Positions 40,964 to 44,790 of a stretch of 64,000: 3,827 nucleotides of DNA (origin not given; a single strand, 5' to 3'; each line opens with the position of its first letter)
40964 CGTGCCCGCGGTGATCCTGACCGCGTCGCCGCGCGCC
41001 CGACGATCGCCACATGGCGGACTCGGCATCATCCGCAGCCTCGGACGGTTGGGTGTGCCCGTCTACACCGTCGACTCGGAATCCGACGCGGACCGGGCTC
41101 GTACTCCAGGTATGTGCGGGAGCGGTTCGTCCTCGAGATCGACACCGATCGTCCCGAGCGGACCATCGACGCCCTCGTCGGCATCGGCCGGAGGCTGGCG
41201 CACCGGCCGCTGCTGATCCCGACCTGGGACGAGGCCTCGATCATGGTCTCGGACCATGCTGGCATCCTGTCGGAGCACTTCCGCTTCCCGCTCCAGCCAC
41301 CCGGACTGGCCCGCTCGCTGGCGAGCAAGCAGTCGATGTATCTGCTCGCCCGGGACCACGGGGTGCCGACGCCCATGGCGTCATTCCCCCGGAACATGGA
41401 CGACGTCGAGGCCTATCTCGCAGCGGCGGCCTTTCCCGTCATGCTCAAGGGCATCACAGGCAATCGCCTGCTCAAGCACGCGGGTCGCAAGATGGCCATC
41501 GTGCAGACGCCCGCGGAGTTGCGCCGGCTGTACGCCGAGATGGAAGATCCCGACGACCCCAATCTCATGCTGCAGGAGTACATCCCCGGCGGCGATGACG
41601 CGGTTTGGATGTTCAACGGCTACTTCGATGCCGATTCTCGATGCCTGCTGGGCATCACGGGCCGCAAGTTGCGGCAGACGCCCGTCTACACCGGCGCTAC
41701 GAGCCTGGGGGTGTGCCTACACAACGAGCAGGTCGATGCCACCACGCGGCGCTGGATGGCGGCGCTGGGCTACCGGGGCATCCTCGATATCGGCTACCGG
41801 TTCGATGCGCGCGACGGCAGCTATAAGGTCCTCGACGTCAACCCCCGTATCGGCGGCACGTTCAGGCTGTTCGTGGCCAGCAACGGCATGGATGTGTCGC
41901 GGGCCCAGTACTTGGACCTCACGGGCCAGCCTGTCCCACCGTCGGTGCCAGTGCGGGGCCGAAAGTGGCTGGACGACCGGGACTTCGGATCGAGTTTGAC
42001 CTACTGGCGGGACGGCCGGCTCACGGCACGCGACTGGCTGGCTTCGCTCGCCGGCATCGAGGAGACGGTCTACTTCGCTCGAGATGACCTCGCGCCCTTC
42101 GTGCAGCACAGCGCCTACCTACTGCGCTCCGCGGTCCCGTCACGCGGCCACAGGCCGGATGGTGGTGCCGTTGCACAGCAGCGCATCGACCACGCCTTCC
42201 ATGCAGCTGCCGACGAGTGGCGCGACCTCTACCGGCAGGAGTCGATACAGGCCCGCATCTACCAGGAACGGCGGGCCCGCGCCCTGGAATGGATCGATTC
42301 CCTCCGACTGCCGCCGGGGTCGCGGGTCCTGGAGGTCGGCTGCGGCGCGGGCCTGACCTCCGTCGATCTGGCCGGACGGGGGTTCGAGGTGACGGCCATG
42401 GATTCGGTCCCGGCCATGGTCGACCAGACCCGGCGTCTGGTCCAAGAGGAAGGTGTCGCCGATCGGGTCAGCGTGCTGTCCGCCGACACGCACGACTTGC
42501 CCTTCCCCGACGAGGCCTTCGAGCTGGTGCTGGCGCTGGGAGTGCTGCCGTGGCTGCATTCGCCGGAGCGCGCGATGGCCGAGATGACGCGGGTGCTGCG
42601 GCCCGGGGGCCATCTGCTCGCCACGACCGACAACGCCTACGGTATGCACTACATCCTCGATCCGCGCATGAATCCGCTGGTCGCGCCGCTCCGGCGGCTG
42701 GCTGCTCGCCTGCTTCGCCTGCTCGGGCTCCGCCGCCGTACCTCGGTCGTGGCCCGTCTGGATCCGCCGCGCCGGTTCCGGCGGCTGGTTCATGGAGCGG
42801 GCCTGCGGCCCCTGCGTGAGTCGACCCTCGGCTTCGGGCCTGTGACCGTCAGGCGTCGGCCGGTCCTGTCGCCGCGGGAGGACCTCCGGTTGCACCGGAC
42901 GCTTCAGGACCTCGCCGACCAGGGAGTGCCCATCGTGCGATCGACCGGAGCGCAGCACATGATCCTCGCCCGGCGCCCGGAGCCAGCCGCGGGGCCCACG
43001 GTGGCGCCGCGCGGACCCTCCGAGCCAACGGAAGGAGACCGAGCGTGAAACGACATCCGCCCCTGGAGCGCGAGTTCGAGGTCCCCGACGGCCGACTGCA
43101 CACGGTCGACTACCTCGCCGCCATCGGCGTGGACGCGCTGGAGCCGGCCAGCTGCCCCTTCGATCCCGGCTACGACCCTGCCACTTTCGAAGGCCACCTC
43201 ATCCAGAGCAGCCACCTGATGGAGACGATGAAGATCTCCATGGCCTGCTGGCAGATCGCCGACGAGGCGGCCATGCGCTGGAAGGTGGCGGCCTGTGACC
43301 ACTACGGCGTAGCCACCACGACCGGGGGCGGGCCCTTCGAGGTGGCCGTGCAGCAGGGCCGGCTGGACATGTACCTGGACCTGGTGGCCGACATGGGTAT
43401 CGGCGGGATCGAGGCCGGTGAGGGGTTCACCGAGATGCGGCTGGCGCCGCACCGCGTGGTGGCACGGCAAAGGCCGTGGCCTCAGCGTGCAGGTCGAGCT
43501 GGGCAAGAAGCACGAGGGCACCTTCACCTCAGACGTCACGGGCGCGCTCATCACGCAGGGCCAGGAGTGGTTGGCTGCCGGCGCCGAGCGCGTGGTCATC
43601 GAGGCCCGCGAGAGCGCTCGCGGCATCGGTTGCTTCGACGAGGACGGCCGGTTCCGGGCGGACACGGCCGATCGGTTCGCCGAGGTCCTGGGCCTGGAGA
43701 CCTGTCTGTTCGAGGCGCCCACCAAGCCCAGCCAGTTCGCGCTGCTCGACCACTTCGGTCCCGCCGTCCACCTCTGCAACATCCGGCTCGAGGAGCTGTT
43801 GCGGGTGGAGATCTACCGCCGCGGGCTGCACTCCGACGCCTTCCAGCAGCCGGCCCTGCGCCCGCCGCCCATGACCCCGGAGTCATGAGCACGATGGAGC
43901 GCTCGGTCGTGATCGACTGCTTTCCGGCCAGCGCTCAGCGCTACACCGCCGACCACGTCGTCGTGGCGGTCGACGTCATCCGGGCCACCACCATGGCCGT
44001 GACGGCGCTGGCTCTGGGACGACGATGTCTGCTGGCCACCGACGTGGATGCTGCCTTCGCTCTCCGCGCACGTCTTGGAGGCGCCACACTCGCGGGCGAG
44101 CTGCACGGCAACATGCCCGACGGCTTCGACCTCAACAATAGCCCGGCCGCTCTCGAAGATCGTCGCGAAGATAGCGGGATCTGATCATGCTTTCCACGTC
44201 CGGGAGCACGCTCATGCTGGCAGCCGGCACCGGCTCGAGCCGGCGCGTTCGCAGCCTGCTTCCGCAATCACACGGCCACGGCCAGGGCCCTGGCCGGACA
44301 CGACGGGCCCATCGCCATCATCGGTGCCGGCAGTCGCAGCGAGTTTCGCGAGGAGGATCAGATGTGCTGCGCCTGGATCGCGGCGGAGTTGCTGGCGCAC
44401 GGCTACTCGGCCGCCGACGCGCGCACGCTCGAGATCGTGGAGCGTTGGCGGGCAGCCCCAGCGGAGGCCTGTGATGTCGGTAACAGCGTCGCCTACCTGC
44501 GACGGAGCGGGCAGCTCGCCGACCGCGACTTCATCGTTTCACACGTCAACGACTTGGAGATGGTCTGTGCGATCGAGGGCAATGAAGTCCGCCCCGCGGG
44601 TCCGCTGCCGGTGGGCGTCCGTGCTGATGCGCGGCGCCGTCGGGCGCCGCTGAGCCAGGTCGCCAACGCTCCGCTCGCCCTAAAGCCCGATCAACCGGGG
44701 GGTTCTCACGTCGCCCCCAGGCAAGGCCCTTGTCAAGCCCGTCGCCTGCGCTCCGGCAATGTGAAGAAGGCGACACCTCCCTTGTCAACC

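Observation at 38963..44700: Tightly coupled five-gene operon linking sulfolactate synthesis (ComA/ComB) to glycan- or peptide-tailoring enzymes, with four of its five genes frame-disrupted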

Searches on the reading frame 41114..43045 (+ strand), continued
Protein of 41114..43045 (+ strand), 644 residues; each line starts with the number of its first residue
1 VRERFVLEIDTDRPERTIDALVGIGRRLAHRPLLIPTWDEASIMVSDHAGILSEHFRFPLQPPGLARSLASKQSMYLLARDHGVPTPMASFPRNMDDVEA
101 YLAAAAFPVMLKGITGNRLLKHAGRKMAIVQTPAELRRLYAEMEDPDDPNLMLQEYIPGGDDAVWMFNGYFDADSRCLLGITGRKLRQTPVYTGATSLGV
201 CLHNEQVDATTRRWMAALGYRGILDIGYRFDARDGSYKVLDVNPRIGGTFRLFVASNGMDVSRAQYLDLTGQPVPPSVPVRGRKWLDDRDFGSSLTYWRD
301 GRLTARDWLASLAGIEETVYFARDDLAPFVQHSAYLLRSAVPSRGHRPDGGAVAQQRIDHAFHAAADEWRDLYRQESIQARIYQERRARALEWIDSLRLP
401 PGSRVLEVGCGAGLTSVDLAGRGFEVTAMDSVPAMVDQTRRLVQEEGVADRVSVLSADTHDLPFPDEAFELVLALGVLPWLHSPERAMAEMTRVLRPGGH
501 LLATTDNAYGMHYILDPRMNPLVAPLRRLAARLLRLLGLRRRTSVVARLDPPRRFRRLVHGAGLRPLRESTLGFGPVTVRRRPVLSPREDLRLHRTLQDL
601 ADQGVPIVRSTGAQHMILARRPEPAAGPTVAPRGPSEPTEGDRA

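Call 70: search_protein_families(library=pfam, proteins=[L035:3990-5489:+, L056:11358-11975:+, L062:6447-7160:+, L018:868-1713:+, L053:4500-5741:+, L035:19694-21160:+, L007:8796-9938:+, L056:12290-13294:+, L011:3191-4213:+, L011:1155-3155:+], max_evalue=0.001)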
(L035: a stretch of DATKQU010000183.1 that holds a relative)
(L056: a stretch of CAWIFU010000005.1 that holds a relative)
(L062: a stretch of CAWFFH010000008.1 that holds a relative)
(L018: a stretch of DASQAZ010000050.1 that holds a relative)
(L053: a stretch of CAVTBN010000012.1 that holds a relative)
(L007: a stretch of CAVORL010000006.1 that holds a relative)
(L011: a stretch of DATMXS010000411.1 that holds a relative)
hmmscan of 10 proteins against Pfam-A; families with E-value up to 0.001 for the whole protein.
L035:3990-5489:+ (500 aa): 5 families
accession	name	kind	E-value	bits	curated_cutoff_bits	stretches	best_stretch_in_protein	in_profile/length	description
PF03721.20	UDPG_MGDP_dh_N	-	2.2e-50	171.3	27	1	16-221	2-187/187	UDP-glucose/GDP-mannose dehydrogenase family, NAD binding domain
PF00984.24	UDPG_MGDP_dh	-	4.4e-33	113.7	25.4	1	236-327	2-93/94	UDP-glucose/GDP-mannose dehydrogenase family, central domain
PF03720.21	UDPG_MGDP_dh_C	-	1.3e-32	112.6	30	1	350-455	1-103/103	UDP-glucose/GDP-mannose dehydrogenase family, UDP binding domain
PF03807.23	F420_oxidored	-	4.7e-06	27.6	21.6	0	16-110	1-79/94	NADP oxidoreductase coenzyme F420-dependent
PF03446.21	NAD_binding_2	-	6.1e-05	23.5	21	1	16-108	1-73/161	NAD binding domain of 6-phosphogluconate dehydrogenase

L056:11358-11975:+ (206 aa): 1 family
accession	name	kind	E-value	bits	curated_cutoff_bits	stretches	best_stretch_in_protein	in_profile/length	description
PF02585.22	PIG-L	-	6.9e-26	91.7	28.2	1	9-121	1-126/129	GlcNAc-PI de-N-acetylase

L062:6447-7160:+ (238 aa): 2 families
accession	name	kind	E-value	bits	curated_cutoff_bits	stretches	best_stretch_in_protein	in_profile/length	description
PF00535.33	Glycos_transf_2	-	7.3e-16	59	23.3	1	14-171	2-164/168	Glycosyl transferase family 2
PF13641.12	Glyco_tranf_2_3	-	0.00014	22.4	27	1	10-126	1-126/230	Glycosyltransferase like family 2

L018:868-1713:+ (282 aa): 1 family
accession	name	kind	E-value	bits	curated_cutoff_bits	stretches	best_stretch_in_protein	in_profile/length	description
PF01522.26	Polysacc_deac_1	-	1.5e-30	106.2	23.1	1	77-212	4-123/124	Polysaccharide deacetylase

L053:4500-5741:+ (414 aa): 5 families
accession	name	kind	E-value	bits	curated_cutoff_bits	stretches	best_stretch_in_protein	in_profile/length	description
PF16363.11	GDP_Man_Dehyd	-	4e-48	165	27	1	65-378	1-331/332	GDP-mannose 4,6 dehydratase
PF01370.27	Epimerase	-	3.4e-47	161.3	20.9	1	65-310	2-230/240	NAD dependent epimerase/dehydratase family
PF04321.23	RmlD_sub_bind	-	2.1e-06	27.5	27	1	64-345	3-241/287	RmlD substrate binding domain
PF07993.18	NAD_binding_4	-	8.6e-05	22.2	20.1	0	168-252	109-206/258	Male sterility protein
PF01073.25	3Beta_HSD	-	0.00012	21.7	22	1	66-236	2-159/280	3-beta hydroxysteroid dehydrogenase/isomerase family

L035:19694-21160:+ (489 aa): 2 families
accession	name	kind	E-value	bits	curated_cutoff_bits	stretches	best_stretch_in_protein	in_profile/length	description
PF13229.12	Beta_helix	-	5.7e-18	65.5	25.9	1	227-394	7-158/158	Right handed beta helix region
PF05048.19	NosD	-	1.2e-09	38.4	23.6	1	293-464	58-172/212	Periplasmic copper-binding protein (NosD)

L007:8796-9938:+ (381 aa): 2 families
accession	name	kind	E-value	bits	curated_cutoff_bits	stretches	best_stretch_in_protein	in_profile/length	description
PF02423.21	OCD_Mu_crystall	-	5.5e-67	226.4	24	1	57-364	15-311/314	Ornithine cyclodeaminase/mu-crystallin family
PF01488.26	Shikimate_DH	-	3.6e-06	27.5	24.3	1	169-265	3-96/138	Shikimate / quinate 5-dehydrogenase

L056:12290-13294:+ (335 aa): 3 families
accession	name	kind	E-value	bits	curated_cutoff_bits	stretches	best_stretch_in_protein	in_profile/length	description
PF01408.29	GFO_IDH_MocA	-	2.3e-14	54.5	24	1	12-131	2-120/120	Oxidoreductase family, NAD-binding Rossmann fold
PF22725.1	GFO_IDH_MocA_C3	-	9.2e-12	45.5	27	1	139-256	1-123/124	GFO/IDH/MocA C-terminal domain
PF02894.22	GFO_IDH_MocA_C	-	1.3e-09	38.7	22.9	1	143-293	1-172/218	Oxidoreductase family, C-terminal alpha/beta domain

L011:3191-4213:+ (341 aa): 3 families
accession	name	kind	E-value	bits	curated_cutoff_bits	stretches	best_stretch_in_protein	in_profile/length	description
PF02540.23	NAD_synthase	-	5.5e-46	157.1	21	2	167-304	97-232/242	NAD synthase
PF03054.22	tRNA_Me_trans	-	0.00012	22.3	20.6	0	36-102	4-70/202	tRNA methyl transferase HUP domain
PF01507.26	PAPS_reduct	-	0.00017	22.1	22.5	0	36-91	3-56/175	Phosphoadenosine phosphosulfate reductase domain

L011:1155-3155:+ (667 aa): 4 families
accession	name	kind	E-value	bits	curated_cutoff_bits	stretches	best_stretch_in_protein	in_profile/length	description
PF00733.27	Asn_synthase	-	2.5e-89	300.9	21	1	246-631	1-347/354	Asparagine synthase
PF13537.11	GATase_7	-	5.8e-46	155.9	25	1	50-167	2-122/123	Glutamine amidotransferase domain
PF13522.11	GATase_6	-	6.5e-42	143.1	27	1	34-162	1-130/130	Glutamine amidotransferase domain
PF12481.13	DUF3700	-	0.0005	20.1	27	0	112-161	121-170/228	Aluminium induced protein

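Call 75: search_dna_similar(query=L082:3891-5210:+, collection=plasmids, mode=protein, max_evalue=1e-20, max_rows=15)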
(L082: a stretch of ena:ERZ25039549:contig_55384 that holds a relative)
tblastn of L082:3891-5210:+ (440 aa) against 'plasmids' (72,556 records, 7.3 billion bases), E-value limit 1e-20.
Records with a match: 36; places in all: 36; records where one place covers at least 80% of the query: 0.
Best place of each record, by identity: <60% 36.
By first word of the organism name: Priestia 32; Bacillus 2; Deinococcus 1; Cytobacillus 1.
By predicted mobility (MOB-suite, as given by PLSDB): non-mobilizable 32; mobilizable 4.
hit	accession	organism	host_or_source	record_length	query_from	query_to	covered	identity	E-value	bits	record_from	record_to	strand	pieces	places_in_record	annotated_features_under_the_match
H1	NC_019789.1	Deinococcus peraridilitoris DSM 19664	-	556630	64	396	76%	28.0%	1e-21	105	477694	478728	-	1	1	ATP-grasp family protein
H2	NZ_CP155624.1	Bacillus paramobilis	Canis lupus familiaris,adipose,leg wound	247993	103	427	74%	26.7%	4e-24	113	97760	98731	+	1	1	carbamoyl-phosphate synthase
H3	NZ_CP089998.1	Cytobacillus spongiae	sponge,Pure culture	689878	100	426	74%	26.4%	2e-27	123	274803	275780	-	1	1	carbamoyl-phosphate synthase | ecdysteroid 22-kinase family protein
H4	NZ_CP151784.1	Priestia megaterium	whole organism,soil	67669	97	426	75%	25.9%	1e-26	120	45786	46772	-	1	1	carbamoyl-phosphate synthase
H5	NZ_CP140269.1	Priestia megaterium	Single cell,ginseng rhizosphere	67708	97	426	75%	25.9%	1e-26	120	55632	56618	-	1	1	carbamoyl-phosphate synthase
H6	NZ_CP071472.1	Priestia megaterium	whole organism,Hypersaline environment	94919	103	422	73%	24.8%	5e-24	112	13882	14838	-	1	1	carbamoyl-phosphate synthase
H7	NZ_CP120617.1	Priestia megaterium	cell culture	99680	103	422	73%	24.8%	5e-24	112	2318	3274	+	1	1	carbamoyl-phosphate synthase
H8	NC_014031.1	Priestia megaterium QM B1551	-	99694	103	422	73%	24.8%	5e-24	112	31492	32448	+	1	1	carbamoyl-phosphate synthase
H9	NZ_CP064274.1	Priestia megaterium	cell culture,Zoo anteater area soil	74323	97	415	73%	24.9%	6e-25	115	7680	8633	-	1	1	carbamoyl-phosphate synthase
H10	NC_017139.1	Priestia megaterium WSH-002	-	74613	97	415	73%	24.9%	6e-25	115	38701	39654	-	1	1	carbamoyl-phosphate synthase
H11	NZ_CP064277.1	Priestia megaterium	cell culture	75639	97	415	73%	24.9%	6e-25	115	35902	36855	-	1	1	carbamoyl-phosphate synthase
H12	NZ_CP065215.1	Priestia megaterium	mulberry,cell culture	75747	97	415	73%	24.9%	6e-25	115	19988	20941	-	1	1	carbamoyl-phosphate synthase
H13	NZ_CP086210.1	Priestia sp. J2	single cell,Peanut field soil,Peanut ...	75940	97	415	73%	24.9%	6e-25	115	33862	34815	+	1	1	carbamoyl-phosphate synthase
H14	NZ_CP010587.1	Priestia megaterium Q3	-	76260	97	415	73%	24.9%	6e-25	115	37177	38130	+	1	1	carbamoyl-phosphate synthase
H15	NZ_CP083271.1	Priestia aryabhattai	cell culture,mangrove sediment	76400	97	415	73%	24.9%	6e-25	115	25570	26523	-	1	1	carbamoyl-phosphate synthase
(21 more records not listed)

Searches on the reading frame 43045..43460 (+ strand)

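Call 4: search_protein_families(library=pfam, proteins=[window:43045-43460:+], max_evalue=0.01)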
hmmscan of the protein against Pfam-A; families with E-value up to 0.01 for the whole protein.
window:43045-43460:+ (138 aa): 1 family
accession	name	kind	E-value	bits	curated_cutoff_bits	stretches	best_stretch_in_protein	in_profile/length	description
PF02679.21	ComA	-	5.5e-11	42.8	25.2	1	40-132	17-109/243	(2R)-phospho-3-sulfolactate synthase (ComA)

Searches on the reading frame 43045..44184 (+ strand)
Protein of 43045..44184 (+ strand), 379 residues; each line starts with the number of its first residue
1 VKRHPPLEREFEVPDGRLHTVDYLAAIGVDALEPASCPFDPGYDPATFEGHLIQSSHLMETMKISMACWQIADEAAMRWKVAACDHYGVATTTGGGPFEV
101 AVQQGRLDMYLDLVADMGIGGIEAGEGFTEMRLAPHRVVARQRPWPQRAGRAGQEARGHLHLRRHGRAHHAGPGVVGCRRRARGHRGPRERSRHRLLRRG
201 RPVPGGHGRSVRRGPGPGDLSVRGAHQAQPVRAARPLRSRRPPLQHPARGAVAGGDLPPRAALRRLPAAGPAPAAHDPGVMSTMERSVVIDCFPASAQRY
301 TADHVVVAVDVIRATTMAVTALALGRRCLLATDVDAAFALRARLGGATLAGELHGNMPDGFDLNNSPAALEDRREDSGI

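Call 66: find_encoding_contigs(protein=window:43045-44184:+, flank=3000, max_places=5)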
Protein window:43045-44184:+ (379 aa): no gene with exactly this product is on record in the collection.

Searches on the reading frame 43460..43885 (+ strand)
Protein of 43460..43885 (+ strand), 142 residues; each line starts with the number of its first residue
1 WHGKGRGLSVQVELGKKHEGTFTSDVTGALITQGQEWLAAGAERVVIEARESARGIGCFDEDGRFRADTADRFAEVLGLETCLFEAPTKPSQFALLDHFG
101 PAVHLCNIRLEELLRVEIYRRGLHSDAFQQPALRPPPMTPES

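Call 4: search_protein_families(library=pfam, proteins=[window:43460-43885:+], max_evalue=0.01)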
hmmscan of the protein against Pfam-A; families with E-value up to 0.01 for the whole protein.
window:43460-43885:+ (142 aa): 1 family
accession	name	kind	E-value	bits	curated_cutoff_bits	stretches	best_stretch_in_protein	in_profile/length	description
PF02679.21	ComA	-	3.2e-25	89.4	25.2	1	5-126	122-243/243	(2R)-phospho-3-sulfolactate synthase (ComA)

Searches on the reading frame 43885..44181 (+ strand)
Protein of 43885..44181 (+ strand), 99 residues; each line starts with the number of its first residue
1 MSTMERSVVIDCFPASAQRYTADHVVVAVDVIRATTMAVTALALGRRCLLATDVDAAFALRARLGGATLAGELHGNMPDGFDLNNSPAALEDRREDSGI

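Call 4: search_protein_families(library=pfam, proteins=[window:43885-44181:+], max_evalue=0.01)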
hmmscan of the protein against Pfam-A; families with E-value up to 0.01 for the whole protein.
window:43885-44181:+ (99 aa): 1 family
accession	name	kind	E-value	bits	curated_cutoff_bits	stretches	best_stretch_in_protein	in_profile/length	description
PF04029.19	2-ph_phosp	-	1.7e-16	60.5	26.4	1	18-92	8-85/226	2-phosphosulpholactate phosphatase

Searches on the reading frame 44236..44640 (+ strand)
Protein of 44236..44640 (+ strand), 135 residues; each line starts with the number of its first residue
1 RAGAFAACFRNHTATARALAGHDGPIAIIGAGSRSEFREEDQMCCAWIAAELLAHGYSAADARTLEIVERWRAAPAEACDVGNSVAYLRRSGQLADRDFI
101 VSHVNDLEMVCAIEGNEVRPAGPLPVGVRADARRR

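Call 4: search_protein_families(library=pfam, proteins=[window:44236-44640:+], max_evalue=0.01)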
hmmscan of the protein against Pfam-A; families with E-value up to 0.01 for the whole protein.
window:44236-44640:+ (135 aa): 1 family
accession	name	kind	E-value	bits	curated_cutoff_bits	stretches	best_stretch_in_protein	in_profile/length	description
PF04029.19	2-ph_phosp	-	3.6e-08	33.3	26.4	1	5-99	114-210/226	2-phosphosulpholactate phosphatase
